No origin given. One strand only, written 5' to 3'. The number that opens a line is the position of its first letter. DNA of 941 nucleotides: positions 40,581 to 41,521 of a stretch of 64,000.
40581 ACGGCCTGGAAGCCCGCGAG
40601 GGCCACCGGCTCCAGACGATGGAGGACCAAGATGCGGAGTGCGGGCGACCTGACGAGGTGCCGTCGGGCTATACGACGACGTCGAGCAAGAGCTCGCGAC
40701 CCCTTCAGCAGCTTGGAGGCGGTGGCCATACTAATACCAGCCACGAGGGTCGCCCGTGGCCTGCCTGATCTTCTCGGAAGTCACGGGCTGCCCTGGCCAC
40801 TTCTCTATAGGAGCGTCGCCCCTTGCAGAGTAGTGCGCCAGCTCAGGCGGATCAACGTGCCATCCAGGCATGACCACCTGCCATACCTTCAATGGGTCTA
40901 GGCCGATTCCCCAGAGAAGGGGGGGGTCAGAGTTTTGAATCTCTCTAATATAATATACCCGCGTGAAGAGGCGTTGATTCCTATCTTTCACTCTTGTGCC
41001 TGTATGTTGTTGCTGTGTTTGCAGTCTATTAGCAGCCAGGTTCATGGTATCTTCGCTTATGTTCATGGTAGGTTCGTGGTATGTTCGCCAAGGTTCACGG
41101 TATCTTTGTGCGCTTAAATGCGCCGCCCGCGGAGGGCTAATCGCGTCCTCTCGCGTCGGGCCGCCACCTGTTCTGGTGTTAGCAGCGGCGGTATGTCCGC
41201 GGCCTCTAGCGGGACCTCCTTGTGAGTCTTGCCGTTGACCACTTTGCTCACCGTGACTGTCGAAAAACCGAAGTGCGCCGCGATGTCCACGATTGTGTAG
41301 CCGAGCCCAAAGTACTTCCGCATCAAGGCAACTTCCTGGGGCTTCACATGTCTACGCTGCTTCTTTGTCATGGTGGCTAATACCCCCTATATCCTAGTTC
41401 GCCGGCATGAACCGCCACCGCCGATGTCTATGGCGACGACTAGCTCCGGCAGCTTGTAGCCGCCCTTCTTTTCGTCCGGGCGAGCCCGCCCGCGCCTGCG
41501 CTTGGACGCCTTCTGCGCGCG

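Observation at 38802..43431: Tandem, strongly diverged duplication of a multi-gene module of unknown function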

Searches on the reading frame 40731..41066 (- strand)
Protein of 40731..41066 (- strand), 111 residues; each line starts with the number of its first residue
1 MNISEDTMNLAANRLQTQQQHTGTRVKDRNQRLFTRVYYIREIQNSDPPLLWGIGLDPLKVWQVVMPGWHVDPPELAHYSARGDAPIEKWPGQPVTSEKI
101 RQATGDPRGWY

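Call 6: search_protein_families(library=pfam, proteins=[window:40731-41066:-], max_evalue=1)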
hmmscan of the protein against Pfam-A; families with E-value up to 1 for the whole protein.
window:40731-41066:- (111 aa): 0 families

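Call 7: search_protein_families(library=phrogs, proteins=[window:40731-41066:-], max_evalue=1)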
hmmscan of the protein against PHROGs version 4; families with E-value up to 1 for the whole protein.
window:40731-41066:- (111 aa): 1 family
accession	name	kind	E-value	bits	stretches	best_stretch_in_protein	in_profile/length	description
phrog_1843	-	unknown function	0.053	14.3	1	14-39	169-194/222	-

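Call 101: search_protein_families(library=padloc, proteins=[window:40731-41066:-], max_evalue=0.1)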
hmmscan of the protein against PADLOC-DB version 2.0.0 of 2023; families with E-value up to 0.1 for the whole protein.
window:40731-41066:- (111 aa): 0 families

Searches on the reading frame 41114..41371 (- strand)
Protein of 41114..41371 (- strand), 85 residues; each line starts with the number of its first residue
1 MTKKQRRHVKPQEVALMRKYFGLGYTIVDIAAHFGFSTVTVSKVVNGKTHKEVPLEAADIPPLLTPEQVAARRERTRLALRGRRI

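Call 6: search_protein_families(library=pfam, proteins=[window:41114-41371:-], max_evalue=1)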
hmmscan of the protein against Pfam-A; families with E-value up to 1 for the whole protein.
window:41114-41371:- (85 aa): 4 families
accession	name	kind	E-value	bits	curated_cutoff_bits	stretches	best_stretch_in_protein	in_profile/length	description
PF00356.27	LacI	-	0.002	18.3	27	1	26-49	1-24/46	Bacterial regulatory proteins, lacI family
PF04545.22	Sigma70_r4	-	0.018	15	24.1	1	10-43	6-39/50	Sigma-70, region 4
PF01381.28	HTH_3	-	0.046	14.2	23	1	22-50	7-35/55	Helix-turn-helix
PF13384.12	HTH_23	-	0.047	14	24.6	1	24-46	17-39/50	Homeodomain-like domain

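Call 7: search_protein_families(library=phrogs, proteins=[window:41114-41371:-], max_evalue=1)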
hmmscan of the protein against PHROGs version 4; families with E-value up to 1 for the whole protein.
window:41114-41371:- (85 aa): 24 families
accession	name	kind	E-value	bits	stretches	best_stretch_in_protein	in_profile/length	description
phrog_517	-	DNA, RNA and nucleotide metabolism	2.5e-05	26.2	1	4-50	81-127/128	HTH DNA binding protein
phrog_20467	-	DNA, RNA and nucleotide metabolism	2.9e-05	24.9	1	9-53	63-107/112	HNH endonuclease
phrog_59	-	DNA, RNA and nucleotide metabolism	6.4e-05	23.5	1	1-55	235-277/423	HNH endonuclease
phrog_664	-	DNA, RNA and nucleotide metabolism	0.004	18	1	8-76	36-97/210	DNA binding protein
phrog_11145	-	DNA, RNA and nucleotide metabolism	0.0043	17.3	1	26-49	5-28/343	DNA binding protein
phrog_11376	-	unknown function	0.011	17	1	1-52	35-86/134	-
phrog_3642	-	DNA, RNA and nucleotide metabolism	0.013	16.4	1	9-49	7-46/79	HTH DNA binding protein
phrog_8446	-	DNA, RNA and nucleotide metabolism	0.017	15.8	1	15-44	63-92/211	HNH endonuclease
phrog_6223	-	transcription regulation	0.018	16.1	1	24-50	17-43/73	transcriptional repressor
phrog_8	-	transcription regulation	0.021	15.3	1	23-51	169-196/346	transcriptional regulator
phrog_323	-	transcription regulation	0.029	14.9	1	4-43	144-183/319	transcriptional regulator, D5-like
phrog_6156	-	DNA, RNA and nucleotide metabolism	0.035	14.4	1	5-53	182-230/261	endonuclease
phrog_1740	-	transcription regulation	0.076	12.5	1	8-44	168-204/567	RNA polymerase sigma factor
phrog_125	-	DNA, RNA and nucleotide metabolism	0.099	13.2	1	6-50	159-205/254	DNA invertase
phrog_925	-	DNA, RNA and nucleotide metabolism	0.12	13.2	1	24-49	17-42/67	HTH DNA binding protein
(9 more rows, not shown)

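Call 36: search_protein_families(library=ncbifam, proteins=[window:41114-41371:-], max_evalue=0.1)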
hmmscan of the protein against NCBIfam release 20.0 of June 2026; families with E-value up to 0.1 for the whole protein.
window:41114-41371:- (85 aa): 6 families
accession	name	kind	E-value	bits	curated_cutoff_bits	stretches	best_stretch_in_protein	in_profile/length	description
TIGR04111.1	BcepMu_gp16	hypoth_equivalog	0.00088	19.1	34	1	24-49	13-38/55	phage-associated protein, BcepMu gp16 family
NF047341.1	lactose_RbsR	equivalog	0.0074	15.6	382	1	26-51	4-29/331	ribose utilization transcriptional repressor RbsR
TIGR02417.1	fruct_sucro_rep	subfamily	0.06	12.6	389.55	1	26-51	1-26/327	D-fructose-responsive transcription factor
TIGR01481.1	ccpA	equivalog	0.065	12.6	442.35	1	26-49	4-27/330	catabolite control protein A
NF007075.0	PRK09526.1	subfamily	0.078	11.9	340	1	26-50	7-31/358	LacI family DNA-binding transcriptional regulator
NF033546.1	transpos_IS21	equivalog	0.079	12.5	160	1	18-65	2-51/294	IS21 family transposase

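Call 101: search_protein_families(library=padloc, proteins=[window:41114-41371:-], max_evalue=0.1)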
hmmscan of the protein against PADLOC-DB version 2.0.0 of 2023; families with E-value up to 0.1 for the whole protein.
window:41114-41371:- (85 aa): 0 families
